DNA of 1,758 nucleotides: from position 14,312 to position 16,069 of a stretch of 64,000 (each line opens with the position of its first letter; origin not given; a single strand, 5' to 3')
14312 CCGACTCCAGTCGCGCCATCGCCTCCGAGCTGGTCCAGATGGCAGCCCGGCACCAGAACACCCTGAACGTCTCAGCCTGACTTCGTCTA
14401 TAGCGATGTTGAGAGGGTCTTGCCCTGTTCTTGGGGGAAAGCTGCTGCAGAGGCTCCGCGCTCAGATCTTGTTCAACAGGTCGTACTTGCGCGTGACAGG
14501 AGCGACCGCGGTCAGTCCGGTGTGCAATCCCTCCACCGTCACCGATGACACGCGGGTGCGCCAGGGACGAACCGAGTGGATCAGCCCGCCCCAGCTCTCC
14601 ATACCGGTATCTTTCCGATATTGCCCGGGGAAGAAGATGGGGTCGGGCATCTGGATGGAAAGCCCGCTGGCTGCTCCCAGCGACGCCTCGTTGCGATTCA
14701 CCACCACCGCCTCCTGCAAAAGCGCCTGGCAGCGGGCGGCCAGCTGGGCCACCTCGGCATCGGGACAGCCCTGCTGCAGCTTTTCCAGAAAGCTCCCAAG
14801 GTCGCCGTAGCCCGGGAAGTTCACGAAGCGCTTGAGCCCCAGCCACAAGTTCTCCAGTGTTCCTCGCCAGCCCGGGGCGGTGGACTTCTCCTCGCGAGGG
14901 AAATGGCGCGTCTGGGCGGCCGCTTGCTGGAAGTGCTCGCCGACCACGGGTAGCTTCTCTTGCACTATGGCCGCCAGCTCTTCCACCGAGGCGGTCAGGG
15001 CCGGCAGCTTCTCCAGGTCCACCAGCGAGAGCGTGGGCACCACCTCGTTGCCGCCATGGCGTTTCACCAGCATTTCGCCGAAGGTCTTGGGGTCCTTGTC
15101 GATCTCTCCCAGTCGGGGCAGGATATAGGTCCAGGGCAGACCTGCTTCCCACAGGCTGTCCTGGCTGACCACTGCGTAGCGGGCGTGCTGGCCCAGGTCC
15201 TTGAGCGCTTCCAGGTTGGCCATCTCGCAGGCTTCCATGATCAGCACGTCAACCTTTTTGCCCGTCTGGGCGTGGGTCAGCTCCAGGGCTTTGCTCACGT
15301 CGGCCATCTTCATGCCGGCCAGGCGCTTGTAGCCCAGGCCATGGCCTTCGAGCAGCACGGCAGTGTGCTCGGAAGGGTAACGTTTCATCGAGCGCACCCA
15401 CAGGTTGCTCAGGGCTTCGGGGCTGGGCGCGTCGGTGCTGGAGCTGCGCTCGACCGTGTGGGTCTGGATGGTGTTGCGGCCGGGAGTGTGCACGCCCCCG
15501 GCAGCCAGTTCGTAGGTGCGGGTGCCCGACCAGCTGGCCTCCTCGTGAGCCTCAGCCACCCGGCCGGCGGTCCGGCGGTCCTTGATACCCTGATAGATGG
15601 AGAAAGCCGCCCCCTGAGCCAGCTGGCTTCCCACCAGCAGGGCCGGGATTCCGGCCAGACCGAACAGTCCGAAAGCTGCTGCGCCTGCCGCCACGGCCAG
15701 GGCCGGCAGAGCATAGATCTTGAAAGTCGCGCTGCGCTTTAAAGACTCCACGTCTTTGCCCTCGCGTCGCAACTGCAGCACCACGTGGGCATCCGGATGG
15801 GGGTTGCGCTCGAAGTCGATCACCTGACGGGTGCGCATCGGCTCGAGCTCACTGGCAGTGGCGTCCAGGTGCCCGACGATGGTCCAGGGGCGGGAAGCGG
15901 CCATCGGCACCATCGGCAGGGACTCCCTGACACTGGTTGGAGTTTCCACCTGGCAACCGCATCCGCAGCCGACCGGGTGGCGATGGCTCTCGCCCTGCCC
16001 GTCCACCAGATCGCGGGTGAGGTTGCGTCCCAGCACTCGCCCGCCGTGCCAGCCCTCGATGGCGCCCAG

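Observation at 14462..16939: Fusion of a YidD-like membrane-insertion domain, Gly-zipper membrane segments and a clostripain (C11) cysteine peptidase in one 825-aa protein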

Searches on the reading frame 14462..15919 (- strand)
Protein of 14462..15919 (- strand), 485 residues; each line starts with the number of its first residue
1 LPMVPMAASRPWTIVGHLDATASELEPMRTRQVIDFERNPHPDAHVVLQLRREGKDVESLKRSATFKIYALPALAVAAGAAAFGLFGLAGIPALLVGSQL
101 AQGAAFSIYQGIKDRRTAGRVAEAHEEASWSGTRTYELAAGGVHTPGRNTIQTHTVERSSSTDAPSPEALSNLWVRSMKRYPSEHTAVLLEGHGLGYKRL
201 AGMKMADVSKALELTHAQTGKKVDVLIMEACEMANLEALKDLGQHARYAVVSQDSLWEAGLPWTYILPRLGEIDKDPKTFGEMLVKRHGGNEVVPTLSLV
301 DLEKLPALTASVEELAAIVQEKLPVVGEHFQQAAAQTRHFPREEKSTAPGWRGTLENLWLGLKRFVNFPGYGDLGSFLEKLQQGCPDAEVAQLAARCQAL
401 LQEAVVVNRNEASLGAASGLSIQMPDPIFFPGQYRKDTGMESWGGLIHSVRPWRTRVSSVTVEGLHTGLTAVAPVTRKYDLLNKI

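Call 92: search_solved_structures(query=A5, max_evalue=0.001, show_alignments=2)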
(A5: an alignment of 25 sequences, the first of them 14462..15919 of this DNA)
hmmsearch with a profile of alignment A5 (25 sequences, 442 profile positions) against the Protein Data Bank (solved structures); distinct sequences matched with E-value up to 0.001: 4.
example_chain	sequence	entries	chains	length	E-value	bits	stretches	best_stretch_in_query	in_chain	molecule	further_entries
9cip_A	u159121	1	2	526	9.1e-17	64.6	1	222-428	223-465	Clostripain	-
3uws_B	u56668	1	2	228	1.2e-05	28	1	223-321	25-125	hypothetical protein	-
4yec_B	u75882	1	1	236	1.2e-05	27.9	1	223-321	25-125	Clostripain family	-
6mzo_A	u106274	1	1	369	0.0002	24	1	153-311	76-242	Inactive Zymogen C11 Protease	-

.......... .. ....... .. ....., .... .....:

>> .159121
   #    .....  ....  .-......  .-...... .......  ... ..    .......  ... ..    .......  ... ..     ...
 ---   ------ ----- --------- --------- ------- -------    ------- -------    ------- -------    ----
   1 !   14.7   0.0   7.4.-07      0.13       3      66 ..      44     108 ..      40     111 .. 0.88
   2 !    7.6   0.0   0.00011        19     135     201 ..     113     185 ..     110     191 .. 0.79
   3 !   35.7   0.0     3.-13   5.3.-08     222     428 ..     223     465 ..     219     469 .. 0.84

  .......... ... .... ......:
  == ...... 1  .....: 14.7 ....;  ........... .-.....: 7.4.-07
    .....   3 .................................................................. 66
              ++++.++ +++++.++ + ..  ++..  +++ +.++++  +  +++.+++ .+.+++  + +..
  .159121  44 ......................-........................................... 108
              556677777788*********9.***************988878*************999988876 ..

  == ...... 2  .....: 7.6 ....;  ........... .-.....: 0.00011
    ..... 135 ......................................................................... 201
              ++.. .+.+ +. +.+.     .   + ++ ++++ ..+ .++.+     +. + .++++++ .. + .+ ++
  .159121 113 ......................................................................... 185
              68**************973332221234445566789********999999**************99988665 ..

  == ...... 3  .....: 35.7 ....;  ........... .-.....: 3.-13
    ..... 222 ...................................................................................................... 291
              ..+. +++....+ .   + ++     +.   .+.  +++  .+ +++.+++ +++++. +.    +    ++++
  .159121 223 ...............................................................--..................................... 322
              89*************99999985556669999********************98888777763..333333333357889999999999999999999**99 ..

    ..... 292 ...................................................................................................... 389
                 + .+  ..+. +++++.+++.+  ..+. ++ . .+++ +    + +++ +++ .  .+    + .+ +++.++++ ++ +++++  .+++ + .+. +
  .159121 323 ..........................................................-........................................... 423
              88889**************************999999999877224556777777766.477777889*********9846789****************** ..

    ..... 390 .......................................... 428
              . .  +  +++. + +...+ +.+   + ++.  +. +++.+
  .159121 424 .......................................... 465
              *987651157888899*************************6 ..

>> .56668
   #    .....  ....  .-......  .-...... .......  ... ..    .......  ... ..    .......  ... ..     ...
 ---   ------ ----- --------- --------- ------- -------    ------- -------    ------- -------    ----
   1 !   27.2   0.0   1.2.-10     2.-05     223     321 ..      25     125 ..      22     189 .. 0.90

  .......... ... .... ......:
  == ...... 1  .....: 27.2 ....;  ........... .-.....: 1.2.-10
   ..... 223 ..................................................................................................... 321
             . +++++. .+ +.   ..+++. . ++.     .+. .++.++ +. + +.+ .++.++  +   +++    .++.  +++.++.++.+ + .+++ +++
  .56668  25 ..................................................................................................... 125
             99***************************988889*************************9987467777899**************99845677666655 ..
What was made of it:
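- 14465..15892 (-): C11 (clostripain-family) peptidase module, residues 350-825. Key residues are His533 (15341-15343), Glu569 (15233-15235) and Cys571 (15227-15229). Family profile against clostripain at E 9e-17, with the GH and (D/E)xC motifs aligned (call 92).
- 15548..15751 (-): Hydrophobic helical hairpin inserted inside the C11 fold, residues 397-464. It corresponds to a gap of about 4 residues in clostripain, between residues 108 and 113 (call 92).
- On Peptidase C11 (clostripain family, clan CD): The family profile aligns GH and (D/E)xC with clostripain's HG and DAC motifs (call 92).
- The family profile aligns its GH and (E/D)xC motifs to clostripain's at E 9e-17 (call 92).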
